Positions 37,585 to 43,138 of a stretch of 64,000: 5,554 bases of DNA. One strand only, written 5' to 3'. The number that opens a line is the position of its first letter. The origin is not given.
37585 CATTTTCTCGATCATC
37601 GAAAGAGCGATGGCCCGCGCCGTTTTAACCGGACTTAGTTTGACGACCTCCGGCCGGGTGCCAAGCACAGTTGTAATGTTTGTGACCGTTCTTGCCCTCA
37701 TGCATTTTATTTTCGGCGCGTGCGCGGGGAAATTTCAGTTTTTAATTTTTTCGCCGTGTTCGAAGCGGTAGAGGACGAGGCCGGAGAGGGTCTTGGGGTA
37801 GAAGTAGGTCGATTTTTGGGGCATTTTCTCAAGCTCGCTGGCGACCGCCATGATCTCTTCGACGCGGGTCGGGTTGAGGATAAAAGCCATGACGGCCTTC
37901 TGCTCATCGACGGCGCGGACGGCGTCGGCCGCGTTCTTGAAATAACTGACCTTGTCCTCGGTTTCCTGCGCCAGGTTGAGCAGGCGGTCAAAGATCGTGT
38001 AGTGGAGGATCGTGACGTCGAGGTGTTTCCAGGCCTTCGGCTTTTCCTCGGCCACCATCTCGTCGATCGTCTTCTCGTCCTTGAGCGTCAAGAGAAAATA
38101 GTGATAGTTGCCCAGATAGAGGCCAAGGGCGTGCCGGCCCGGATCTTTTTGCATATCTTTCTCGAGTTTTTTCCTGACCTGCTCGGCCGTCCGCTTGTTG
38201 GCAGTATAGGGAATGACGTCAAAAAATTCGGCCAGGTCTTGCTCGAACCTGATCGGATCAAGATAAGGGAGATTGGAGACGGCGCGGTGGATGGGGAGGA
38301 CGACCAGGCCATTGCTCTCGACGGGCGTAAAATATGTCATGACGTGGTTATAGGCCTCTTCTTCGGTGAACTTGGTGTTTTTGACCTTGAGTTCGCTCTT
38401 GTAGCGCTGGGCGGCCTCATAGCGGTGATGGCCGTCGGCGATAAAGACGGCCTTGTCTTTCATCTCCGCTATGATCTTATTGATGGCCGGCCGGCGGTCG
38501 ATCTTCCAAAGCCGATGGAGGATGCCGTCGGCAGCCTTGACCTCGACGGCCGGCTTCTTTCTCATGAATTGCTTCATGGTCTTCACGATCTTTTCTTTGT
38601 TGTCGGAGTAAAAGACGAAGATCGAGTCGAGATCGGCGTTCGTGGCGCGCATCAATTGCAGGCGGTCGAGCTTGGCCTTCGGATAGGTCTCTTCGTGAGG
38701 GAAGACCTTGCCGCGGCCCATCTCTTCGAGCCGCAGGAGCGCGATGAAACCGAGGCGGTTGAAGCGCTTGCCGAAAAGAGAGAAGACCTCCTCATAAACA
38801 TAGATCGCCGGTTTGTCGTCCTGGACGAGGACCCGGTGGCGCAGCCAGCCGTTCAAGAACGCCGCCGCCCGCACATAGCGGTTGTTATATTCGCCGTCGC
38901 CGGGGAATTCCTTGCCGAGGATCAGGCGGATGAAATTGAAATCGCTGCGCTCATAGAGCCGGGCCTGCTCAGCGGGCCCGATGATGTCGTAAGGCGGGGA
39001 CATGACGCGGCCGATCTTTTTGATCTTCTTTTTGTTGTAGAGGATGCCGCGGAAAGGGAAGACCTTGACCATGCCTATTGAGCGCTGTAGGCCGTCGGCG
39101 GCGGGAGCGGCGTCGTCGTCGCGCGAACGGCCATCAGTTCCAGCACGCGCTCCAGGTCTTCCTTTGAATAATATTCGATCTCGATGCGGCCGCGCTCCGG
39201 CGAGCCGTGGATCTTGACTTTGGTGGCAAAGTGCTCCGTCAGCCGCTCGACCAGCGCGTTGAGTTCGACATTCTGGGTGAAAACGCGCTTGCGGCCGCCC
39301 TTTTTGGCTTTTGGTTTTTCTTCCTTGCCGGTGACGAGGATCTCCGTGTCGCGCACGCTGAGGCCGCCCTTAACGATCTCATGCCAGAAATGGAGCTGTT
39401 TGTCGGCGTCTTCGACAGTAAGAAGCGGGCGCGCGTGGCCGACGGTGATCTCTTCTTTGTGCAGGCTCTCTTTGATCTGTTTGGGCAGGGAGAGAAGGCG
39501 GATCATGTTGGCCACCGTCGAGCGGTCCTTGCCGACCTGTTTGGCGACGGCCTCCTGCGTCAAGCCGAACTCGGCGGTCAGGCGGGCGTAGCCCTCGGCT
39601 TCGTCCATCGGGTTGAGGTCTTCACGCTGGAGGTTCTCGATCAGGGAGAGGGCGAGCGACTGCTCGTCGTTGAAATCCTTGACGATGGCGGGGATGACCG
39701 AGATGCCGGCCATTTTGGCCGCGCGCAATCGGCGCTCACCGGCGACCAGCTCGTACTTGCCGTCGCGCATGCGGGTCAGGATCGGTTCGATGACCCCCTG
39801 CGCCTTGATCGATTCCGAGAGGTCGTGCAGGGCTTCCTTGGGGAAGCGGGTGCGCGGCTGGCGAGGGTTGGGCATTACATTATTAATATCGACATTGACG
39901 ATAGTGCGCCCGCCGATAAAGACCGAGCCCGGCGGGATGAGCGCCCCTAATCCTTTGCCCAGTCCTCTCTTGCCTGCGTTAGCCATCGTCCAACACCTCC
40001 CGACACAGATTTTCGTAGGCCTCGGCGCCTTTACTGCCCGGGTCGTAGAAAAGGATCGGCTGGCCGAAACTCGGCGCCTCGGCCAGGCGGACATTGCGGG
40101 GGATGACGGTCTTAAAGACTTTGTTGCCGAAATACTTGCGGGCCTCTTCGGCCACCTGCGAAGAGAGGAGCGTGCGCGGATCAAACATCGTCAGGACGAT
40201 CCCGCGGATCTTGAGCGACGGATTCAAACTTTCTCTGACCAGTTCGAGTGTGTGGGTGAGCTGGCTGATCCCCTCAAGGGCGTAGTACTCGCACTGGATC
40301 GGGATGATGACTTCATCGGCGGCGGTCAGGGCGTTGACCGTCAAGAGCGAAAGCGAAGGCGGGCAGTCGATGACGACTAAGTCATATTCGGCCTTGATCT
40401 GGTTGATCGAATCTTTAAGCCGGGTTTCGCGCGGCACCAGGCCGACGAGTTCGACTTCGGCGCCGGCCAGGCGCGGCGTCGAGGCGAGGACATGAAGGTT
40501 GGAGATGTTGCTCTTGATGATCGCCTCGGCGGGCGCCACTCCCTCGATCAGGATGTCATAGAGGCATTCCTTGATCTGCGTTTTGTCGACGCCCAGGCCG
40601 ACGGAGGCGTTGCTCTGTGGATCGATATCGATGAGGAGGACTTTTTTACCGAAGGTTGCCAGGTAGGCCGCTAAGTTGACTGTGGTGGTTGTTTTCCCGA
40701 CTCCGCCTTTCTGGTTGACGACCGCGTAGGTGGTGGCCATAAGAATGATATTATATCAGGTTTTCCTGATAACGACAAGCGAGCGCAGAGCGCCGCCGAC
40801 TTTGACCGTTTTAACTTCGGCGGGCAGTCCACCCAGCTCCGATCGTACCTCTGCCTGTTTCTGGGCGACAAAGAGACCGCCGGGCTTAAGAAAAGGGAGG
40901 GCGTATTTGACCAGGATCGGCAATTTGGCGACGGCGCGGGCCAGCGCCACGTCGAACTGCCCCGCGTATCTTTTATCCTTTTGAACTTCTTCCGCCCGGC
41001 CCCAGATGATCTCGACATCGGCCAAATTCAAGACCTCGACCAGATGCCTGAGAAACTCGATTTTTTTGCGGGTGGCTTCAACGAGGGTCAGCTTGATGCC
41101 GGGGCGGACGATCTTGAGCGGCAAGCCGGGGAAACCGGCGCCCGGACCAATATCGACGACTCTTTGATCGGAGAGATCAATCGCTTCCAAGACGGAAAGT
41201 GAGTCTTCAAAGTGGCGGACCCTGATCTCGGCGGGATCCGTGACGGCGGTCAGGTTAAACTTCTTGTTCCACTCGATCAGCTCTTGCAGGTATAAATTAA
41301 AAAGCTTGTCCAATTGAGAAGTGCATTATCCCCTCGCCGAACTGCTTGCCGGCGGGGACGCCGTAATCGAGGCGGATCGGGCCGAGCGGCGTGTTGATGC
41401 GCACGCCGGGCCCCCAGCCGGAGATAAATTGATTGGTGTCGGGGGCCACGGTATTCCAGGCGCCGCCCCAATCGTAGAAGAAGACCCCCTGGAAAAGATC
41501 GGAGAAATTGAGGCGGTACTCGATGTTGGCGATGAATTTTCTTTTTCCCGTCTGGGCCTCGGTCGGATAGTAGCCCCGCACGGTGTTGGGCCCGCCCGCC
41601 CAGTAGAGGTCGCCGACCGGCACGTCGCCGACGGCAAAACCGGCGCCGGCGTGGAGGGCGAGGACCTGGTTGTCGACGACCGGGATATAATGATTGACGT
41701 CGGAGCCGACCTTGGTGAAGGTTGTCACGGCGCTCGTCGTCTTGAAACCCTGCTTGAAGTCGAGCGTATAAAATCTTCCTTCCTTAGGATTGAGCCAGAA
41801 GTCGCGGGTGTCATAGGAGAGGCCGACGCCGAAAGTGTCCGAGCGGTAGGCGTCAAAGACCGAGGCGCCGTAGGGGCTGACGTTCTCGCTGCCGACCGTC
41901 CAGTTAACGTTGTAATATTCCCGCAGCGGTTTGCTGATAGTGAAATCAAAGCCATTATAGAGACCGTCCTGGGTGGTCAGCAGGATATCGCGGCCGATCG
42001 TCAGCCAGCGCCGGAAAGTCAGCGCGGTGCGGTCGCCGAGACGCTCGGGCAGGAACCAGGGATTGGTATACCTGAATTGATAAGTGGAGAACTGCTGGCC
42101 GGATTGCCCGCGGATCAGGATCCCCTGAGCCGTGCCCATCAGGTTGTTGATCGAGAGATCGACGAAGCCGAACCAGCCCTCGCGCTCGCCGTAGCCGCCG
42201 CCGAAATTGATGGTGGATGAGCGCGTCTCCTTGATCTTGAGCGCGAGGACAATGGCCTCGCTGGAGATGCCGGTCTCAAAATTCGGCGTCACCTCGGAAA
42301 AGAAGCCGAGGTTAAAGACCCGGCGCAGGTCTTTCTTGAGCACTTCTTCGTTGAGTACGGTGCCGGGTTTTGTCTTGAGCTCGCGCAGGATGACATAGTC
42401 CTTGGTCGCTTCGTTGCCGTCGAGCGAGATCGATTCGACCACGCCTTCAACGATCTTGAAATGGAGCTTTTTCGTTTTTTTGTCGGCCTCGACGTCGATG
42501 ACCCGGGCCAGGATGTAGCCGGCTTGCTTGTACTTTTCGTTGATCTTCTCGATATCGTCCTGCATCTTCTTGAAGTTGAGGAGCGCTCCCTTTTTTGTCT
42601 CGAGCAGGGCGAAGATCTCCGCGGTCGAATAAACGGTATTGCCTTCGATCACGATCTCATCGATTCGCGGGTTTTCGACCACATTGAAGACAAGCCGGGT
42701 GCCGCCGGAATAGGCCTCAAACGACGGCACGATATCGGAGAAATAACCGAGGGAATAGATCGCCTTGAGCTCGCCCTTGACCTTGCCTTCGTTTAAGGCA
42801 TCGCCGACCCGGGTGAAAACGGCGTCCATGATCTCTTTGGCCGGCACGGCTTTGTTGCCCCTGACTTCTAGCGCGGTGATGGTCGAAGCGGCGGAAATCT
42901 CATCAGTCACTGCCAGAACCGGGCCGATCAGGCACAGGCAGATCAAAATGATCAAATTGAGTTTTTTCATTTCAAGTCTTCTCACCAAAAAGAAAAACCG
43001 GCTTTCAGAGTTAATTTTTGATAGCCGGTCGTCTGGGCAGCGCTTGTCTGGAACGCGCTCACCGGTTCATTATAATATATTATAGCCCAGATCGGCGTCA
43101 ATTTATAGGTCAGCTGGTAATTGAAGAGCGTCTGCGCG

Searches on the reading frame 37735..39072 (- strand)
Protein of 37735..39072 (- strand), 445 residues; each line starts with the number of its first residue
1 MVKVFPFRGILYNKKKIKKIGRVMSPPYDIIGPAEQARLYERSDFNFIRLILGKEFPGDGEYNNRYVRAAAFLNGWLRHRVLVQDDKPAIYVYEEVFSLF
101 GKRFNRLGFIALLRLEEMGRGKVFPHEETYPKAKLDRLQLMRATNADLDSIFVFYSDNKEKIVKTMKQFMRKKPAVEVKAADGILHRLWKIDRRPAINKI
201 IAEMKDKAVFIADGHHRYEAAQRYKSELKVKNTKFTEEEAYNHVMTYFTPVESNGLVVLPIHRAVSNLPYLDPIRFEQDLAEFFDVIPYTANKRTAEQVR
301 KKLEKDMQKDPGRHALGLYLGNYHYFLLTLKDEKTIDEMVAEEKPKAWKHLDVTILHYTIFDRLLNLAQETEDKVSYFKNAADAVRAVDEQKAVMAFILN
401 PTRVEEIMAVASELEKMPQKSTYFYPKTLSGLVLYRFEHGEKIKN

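Call 71: search_protein_families(library=pfam, proteins=[window:37735-39072:-], max_evalue=0.001)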
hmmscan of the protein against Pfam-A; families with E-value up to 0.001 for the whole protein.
window:37735-39072:- (445 aa): 1 family
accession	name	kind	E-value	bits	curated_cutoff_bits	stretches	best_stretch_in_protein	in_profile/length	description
PF06245.16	DUF1015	-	1.2e-90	304.1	25.8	1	5-354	2-325/325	Protein of unknown function (DUF1015)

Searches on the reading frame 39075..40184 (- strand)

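Call 71: search_protein_families(library=pfam, proteins=[window:39075-40184:-], max_evalue=0.001)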
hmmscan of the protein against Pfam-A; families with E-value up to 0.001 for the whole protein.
window:39075-40184:- (369 aa): 4 families
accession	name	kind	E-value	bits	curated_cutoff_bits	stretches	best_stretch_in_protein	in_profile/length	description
PF17762.8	HTH_ParB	-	7.3e-36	122.8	22.6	1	188-286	1-99/102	ParB HTH domain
PF02195.25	ParB_N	-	1.7e-30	105.4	26.3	1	95-186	3-95/95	ParB N-terminal domain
PF23552.2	ParB_C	-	6.5e-07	29.1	23.8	1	307-350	4-48/50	ParB dimerisation domain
PF01381.28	HTH_3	-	0.00088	19.7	23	0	205-229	7-31/55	Helix-turn-helix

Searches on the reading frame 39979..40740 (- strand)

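Call 71: search_protein_families(library=pfam, proteins=[window:39979-40740:-], max_evalue=0.001)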
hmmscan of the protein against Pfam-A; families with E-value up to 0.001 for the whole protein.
window:39979-40740:- (253 aa): 8 families
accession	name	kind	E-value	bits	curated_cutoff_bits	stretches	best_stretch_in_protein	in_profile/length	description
PF13614.12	AAA_31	-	1.3e-67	227.6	27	1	4-178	3-177/177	AAA domain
PF01656.29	CbiA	-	4.7e-32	111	25.4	1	6-229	2-125/125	CobQ/CobB/MinD/ParA nucleotide binding domain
PF09140.17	MipZ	-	1e-12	48.4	20.7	2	106-171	87-153/262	ATPase MipZ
PF06564.18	CBP_BcsQ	-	1.6e-11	44.6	21.3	1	11-246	10-230/234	Cellulose biosynthesis protein BcsQ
PF00142.24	Fer4_NifH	-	4.4e-11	43.2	25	1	9-251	6-246/271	4Fe-4S iron sulfur cluster binding proteins, NifH/frxC family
PF10609.15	ParA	-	6.1e-11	42.6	27.1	1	4-249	5-245/246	NUBPL iron-transfer P-loop NTPase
PF02374.21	ArsA_ATPase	-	2.4e-09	37.3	24.3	1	5-129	3-135/305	Anion-transporting ATPase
PF00448.28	SRP54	-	0.00022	21.4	22.7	0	13-41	11-39/196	SRP54-type protein, GTPase domain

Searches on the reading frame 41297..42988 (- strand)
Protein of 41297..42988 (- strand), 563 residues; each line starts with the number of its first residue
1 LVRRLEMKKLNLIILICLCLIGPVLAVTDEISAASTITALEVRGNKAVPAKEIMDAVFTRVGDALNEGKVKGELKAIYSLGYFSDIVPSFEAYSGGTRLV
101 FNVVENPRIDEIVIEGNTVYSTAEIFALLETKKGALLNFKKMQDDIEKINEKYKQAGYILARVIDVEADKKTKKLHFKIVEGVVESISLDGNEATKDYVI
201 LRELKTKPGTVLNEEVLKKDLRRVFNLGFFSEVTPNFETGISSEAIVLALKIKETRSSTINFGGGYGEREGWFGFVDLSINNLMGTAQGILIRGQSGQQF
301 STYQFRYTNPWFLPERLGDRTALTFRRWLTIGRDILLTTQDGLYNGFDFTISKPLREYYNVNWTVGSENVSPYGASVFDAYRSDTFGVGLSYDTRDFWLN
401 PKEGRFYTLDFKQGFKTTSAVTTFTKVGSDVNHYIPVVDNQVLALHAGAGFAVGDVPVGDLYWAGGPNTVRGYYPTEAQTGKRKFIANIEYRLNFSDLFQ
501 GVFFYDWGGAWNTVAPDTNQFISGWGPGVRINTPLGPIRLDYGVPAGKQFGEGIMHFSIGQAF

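Call 5: search_protein_families(library=pfam, proteins=[window:41297-42988:-], max_evalue=0.01)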
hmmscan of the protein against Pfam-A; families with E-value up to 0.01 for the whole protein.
window:41297-42988:- (563 aa): 5 families
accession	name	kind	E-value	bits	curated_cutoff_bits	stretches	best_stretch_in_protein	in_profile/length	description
PF01103.29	Omp85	-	3.5e-38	132.4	24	1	282-563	1-325/325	Omp85 superfamily domain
PF07244.20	POTRA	-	5.1e-35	120.5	21.3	3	107-182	1-79/79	Surface antigen variable number repeat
PF08479.16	POTRA_2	-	6.2e-09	36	24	1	109-182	3-76/76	POTRA domain, ShlB-type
PF25282.1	POTRA1_3_Toc75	-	0.00038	21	27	0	203-236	47-80/99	Toc75-like, POTRA domain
PF08478.15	POTRA_1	-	0.0031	18.2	23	0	108-147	2-44/69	POTRA domain, FtsQ-type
